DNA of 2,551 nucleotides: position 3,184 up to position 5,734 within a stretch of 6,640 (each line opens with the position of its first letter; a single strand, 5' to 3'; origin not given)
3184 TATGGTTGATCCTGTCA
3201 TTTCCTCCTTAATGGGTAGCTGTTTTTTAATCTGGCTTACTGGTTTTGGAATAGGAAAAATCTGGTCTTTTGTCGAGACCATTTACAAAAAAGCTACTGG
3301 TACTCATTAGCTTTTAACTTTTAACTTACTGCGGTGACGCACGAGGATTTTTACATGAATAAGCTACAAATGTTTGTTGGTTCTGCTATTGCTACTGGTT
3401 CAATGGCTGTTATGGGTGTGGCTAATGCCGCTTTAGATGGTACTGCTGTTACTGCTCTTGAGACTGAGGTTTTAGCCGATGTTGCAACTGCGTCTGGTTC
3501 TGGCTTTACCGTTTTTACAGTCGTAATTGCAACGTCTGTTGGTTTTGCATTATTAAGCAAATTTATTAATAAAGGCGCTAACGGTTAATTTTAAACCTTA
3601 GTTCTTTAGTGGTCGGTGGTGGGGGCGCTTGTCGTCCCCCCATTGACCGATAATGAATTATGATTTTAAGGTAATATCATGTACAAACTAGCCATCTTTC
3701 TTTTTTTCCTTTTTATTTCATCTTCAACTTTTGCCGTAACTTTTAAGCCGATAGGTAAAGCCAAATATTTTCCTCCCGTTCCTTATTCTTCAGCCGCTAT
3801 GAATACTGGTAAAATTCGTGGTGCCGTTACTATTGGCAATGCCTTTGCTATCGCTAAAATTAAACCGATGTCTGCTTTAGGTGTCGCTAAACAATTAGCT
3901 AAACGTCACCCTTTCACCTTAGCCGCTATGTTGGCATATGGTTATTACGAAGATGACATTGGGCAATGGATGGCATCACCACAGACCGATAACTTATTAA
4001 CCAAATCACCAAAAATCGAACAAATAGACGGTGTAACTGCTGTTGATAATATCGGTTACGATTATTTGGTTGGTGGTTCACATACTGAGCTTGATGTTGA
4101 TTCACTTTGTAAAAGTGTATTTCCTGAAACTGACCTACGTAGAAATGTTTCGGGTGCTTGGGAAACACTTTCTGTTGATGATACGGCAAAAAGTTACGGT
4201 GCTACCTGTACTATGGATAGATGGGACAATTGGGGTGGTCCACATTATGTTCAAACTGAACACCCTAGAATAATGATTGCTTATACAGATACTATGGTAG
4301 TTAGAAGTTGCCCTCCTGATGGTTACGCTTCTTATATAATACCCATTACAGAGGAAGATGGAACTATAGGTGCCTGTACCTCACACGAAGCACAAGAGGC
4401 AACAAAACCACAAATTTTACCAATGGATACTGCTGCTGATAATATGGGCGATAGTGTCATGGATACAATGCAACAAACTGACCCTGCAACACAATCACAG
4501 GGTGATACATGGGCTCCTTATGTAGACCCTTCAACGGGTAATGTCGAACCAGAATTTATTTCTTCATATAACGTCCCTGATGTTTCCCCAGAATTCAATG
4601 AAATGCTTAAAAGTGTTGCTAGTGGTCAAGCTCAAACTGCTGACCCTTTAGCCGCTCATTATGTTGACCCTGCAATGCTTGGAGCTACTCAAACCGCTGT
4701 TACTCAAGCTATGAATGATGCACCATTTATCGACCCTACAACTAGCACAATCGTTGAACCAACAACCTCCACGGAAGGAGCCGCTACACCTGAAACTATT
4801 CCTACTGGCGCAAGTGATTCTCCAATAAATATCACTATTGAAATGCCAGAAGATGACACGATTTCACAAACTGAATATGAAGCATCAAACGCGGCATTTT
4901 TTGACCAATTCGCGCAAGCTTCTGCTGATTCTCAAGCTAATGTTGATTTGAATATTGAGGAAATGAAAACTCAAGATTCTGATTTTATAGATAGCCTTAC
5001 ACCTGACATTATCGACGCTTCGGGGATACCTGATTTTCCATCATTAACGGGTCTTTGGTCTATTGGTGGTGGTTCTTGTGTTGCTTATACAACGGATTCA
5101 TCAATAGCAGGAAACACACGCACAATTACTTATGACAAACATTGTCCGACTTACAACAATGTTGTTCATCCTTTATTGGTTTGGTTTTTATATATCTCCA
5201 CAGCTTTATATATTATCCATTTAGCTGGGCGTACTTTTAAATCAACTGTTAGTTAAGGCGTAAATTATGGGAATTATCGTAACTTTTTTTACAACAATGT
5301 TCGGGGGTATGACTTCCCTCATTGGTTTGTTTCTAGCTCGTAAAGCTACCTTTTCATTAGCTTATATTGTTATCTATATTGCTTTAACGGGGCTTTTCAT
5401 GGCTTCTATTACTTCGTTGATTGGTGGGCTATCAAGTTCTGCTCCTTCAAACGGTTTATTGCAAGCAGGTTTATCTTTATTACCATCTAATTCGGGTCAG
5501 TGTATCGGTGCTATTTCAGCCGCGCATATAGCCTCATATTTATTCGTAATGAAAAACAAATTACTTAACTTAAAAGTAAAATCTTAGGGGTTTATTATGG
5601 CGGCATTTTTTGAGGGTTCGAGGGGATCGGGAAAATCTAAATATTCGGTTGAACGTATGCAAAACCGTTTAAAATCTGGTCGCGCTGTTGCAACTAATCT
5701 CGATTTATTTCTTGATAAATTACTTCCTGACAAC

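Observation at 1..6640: The window is a complete circular 6513-bp inovirus-like genome with 127-bp terminal redundancy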

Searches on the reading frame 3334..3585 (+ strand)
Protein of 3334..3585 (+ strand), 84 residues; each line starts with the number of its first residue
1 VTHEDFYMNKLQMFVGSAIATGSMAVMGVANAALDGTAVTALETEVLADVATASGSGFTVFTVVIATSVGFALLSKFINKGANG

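Call 6: search_protein_families(library=pfam, max_evalue=0.1, proteins=[window:3334-3585:+])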
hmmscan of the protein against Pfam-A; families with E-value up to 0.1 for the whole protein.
seq(84 aa): 2 families
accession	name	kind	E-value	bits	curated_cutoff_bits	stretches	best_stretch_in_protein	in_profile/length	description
PF04186.18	FxsA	-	0.059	13.9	25.2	1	38-75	5-42/109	FxsA cytoplasmic membrane protein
PF19199.5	Phage_coatGP8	-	0.087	13.4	24.6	0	13-80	7-68/69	Phage major coat protein, Gp8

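Call 7: search_protein_families(library=phrogs, max_evalue=0.01, proteins=[window:3334-3585:+])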
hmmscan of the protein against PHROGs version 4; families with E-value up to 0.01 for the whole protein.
seq(84 aa): 0 families

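Call 31: search_protein_families(library=phrogs, max_evalue=1, proteins=[window:3355-3585:+])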
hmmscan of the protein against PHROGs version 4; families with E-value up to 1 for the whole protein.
seq(77 aa): 3 families
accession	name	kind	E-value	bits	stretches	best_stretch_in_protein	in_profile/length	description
phrog_1646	-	head and packaging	0.036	15.4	1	11-73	16-79/81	major coat protein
phrog_4800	-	unknown function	0.047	15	1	9-72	16-69/70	-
phrog_7106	-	head and packaging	0.22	12.9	1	7-60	10-62/72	major head protein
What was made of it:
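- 3355..3588 (+): Gene VIII: major coat protein precursor (77 aa). It has a signal-like N-terminus ending ANA, then an acidic stretch, a hydrophobic core and a basic tail. Weak family hits: PF19199 at E=0.087 and phrog_1646 at E=0.036 (calls 6, 31).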

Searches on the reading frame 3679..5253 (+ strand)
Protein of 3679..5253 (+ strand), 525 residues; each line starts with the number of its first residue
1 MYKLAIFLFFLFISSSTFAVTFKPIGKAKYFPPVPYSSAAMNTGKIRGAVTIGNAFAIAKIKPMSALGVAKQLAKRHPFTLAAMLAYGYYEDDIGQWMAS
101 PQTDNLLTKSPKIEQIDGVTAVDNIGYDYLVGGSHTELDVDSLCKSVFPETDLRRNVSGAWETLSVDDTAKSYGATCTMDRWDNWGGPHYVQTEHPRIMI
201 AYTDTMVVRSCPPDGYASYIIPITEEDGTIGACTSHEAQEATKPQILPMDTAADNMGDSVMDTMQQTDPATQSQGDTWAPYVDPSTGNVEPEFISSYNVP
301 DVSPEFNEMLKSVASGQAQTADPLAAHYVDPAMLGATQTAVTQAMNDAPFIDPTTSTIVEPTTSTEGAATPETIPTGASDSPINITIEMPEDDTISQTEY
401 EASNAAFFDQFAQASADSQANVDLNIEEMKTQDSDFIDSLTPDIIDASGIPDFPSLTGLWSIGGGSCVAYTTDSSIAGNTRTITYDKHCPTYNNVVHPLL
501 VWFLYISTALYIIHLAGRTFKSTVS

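Call 30: search_protein_families(library=pfam, max_evalue=10, proteins=[window:3679-5253:+])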
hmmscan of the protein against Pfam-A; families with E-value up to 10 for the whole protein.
seq(525 aa): 0 families

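Call 31: search_protein_families(library=phrogs, max_evalue=1, proteins=[window:3679-5253:+])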
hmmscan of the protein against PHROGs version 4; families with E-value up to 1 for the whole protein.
seq(525 aa): 0 families

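Call 84: search_dna_similar(query=window:3679-5253:+, collection=phages, mode=protein, max_rows=8, max_evalue=0.001)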
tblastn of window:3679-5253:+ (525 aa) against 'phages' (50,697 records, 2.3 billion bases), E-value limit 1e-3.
No match.
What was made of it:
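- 3679..5256 (+): Gene III: adsorption / minor coat protein (525 aa), with an N-terminal signal and a C-terminal membrane anchor. No match in GenBank phages (call 84).
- Tried and rejected: tblastn of pIII against phages found no match (call 84).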

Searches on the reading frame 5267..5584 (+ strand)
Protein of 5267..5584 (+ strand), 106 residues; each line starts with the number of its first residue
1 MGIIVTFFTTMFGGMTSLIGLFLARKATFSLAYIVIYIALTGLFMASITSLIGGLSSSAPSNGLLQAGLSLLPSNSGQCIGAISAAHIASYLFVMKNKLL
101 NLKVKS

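Call 6: search_protein_families(library=pfam, max_evalue=0.1, proteins=[window:5267-5584:+])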
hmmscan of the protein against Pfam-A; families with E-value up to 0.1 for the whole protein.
seq(106 aa): 2 families
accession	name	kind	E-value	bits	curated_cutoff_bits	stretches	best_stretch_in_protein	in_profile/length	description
PF17537.7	DUF5455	-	0.0011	19.8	25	1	4-101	3-102/102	Family of unknown function (DUF5455)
PF00287.24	Na_K-ATPase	-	0.0057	16.3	23.3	1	28-76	33-83/284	Sodium / potassium ATPase beta chain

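Call 7: search_protein_families(library=phrogs, max_evalue=0.01, proteins=[window:5267-5584:+])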
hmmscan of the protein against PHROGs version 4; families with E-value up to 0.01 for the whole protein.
seq(106 aa): 2 families
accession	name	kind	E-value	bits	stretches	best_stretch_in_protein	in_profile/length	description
phrog_1944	-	head and packaging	2.7e-14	54.6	1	3-101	12-109/115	minor head protein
phrog_17485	-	head and packaging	1e-06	30.2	1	1-101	1-102/107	minor head protein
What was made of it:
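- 5267..5587 (+): Gene VI: minor coat protein (106 aa). phrog_1944 at E=2.7e-14 and DUF5455 at E=0.0011 (calls 6, 7).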
